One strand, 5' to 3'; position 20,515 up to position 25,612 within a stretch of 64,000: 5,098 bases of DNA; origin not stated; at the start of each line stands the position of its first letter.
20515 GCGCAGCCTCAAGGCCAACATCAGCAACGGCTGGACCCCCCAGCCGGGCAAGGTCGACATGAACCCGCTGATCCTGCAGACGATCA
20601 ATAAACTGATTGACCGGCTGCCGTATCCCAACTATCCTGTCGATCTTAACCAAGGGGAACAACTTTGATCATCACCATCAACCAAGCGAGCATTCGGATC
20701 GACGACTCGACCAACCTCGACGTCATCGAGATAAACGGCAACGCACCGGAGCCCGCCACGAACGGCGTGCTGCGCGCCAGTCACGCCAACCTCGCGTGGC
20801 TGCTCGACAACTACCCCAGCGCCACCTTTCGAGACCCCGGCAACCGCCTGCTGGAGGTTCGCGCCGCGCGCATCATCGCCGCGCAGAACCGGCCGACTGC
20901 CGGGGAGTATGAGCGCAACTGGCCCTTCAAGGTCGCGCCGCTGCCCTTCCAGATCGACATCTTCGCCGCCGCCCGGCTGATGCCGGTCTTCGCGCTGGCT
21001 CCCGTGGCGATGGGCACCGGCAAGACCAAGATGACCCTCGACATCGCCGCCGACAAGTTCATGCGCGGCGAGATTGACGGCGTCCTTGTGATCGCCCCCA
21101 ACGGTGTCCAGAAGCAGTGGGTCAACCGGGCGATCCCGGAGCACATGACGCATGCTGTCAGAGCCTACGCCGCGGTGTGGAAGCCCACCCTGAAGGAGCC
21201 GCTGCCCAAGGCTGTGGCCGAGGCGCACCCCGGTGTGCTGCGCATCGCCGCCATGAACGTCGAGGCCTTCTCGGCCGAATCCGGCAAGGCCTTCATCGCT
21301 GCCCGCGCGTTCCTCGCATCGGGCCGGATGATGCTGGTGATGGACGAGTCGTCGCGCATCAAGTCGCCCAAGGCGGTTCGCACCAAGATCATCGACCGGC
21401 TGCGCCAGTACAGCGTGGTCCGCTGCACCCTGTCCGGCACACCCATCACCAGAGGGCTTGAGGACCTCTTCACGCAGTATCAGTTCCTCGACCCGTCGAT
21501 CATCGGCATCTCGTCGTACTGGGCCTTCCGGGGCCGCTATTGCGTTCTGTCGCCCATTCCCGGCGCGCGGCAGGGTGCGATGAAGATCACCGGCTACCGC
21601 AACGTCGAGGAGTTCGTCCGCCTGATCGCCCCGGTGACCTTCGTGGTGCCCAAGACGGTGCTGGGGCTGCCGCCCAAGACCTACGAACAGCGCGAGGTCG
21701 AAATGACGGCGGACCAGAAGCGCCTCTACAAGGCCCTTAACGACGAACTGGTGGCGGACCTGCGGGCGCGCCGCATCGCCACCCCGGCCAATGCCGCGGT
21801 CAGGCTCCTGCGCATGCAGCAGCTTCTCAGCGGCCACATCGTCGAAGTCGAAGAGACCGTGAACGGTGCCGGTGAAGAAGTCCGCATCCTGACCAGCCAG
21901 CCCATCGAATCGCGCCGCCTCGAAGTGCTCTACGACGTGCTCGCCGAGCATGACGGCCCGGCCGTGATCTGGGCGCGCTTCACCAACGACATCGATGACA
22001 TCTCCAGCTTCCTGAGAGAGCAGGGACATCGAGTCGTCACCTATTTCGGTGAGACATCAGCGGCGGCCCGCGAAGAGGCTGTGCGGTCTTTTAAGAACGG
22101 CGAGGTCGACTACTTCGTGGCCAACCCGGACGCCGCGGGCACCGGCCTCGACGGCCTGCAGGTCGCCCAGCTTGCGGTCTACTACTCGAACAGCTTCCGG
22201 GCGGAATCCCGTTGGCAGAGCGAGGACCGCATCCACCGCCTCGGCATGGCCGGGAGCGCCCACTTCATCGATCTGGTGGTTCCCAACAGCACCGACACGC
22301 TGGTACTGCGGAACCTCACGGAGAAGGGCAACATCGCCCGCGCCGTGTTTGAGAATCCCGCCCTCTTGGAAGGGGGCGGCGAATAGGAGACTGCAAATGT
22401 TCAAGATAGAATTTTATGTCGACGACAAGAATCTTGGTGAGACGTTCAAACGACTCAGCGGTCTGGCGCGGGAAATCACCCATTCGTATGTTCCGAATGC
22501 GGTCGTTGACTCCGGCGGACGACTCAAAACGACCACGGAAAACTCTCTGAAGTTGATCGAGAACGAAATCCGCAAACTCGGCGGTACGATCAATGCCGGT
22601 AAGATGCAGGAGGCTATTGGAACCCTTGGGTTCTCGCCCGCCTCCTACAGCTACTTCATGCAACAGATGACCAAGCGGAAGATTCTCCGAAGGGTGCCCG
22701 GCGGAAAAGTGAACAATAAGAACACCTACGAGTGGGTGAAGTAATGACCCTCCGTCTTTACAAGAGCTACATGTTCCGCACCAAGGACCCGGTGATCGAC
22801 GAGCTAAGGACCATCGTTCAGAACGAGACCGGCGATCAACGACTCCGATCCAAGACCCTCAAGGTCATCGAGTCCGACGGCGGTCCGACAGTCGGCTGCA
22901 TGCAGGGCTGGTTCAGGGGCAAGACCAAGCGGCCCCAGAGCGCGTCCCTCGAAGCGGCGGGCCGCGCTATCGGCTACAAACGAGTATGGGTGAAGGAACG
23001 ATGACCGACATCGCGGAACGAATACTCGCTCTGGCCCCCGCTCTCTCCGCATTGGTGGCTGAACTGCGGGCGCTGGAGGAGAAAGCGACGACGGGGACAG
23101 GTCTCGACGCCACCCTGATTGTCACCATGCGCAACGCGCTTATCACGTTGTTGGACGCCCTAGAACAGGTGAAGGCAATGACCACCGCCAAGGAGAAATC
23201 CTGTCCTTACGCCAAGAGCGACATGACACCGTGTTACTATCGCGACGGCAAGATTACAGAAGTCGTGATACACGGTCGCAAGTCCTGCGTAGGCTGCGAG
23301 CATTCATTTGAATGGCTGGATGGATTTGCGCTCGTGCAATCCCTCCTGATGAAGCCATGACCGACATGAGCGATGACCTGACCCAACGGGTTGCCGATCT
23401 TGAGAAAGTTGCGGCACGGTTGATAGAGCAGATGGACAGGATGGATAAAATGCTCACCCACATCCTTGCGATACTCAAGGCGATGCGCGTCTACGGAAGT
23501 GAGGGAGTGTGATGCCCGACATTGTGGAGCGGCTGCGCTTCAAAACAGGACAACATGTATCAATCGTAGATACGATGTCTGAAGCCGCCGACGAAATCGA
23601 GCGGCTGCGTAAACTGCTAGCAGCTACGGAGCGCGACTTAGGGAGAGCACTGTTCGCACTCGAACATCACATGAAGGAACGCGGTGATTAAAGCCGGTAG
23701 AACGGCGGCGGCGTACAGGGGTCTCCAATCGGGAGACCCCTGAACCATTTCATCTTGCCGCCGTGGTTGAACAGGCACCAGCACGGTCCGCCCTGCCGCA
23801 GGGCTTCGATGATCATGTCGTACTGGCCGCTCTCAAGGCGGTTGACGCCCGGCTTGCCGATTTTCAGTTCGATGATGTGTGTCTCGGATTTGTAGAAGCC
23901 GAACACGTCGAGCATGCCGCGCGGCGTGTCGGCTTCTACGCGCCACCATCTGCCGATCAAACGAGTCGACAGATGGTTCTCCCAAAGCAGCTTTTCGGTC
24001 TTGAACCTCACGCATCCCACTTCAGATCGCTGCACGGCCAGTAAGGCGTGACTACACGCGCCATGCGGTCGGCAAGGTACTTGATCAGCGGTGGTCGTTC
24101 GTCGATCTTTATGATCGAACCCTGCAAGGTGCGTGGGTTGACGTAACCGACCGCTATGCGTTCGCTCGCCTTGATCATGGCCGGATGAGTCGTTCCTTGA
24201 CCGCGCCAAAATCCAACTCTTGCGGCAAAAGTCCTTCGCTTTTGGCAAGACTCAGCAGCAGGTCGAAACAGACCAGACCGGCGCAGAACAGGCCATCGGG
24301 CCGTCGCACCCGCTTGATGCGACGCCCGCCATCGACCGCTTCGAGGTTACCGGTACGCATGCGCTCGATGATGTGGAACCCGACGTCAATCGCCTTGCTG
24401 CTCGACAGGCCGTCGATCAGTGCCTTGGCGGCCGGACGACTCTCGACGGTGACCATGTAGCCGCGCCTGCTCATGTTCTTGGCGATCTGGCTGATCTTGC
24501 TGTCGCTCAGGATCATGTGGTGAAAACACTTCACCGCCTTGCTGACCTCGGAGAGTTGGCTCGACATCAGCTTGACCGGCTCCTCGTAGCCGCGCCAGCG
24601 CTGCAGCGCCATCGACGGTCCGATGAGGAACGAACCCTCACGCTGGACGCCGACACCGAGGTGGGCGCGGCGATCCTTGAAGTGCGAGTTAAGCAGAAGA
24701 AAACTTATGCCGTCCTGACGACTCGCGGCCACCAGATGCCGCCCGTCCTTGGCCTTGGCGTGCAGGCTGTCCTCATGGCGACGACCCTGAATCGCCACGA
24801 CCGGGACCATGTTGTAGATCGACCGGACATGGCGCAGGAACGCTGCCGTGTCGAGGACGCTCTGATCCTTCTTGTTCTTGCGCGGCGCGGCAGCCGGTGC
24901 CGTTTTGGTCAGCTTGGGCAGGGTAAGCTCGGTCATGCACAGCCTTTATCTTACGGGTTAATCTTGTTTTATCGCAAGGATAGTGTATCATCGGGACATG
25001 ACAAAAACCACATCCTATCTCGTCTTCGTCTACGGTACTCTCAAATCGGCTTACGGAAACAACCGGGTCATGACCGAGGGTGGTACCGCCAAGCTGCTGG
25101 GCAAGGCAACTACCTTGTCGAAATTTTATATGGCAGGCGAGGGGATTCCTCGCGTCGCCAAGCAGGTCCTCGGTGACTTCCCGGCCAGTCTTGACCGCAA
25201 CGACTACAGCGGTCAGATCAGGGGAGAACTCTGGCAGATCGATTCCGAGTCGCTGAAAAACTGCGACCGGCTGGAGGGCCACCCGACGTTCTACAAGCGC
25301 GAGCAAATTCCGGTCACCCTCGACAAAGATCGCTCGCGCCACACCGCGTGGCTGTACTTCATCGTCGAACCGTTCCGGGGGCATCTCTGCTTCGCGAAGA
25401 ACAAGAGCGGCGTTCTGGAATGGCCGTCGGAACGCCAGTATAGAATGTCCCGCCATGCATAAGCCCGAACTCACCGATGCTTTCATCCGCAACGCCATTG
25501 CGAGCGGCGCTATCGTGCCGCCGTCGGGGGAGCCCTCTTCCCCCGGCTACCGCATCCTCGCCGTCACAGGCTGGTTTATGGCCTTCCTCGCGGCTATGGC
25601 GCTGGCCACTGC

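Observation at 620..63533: Genome-wide ~10-fold over-representation of the heptamer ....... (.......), written through coding sequence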

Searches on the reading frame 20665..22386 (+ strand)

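Call 16: search_protein_families(library=pfam, proteins=[window:20665-22386:+], max_evalue=0.01)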
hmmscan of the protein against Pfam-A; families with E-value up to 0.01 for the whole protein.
window:20665-22386:+ (573 aa): 3 families
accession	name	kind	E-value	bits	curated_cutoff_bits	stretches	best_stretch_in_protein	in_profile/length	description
PF00176.29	SNF2-rel_dom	-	4.2e-14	52.8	24.9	1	116-365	26-252/290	SNF2-related domain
PF00271.37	Helicase_C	-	6.6e-12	46.1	23.5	1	419-527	3-110/110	Helicase conserved C-terminal domain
PF04851.21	ResIII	-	0.0048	17.3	22.5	1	114-260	30-162/164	Type III restriction enzyme, res subunit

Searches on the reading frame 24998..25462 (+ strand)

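Call 16: search_protein_families(library=pfam, proteins=[window:24998-25462:+], max_evalue=0.01)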
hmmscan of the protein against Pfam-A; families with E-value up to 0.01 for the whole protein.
window:24998-25462:+ (154 aa): 2 families
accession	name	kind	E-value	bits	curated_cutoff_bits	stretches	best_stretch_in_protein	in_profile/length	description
PF06094.17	GGACT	-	3.8e-18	66.6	22.8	1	9-123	1-103/120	Gamma-glutamyl cyclotransferase, AIG2-like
PF13772.11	AIG2_2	-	1.5e-05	25.8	27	1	74-124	2-52/83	AIG2-like family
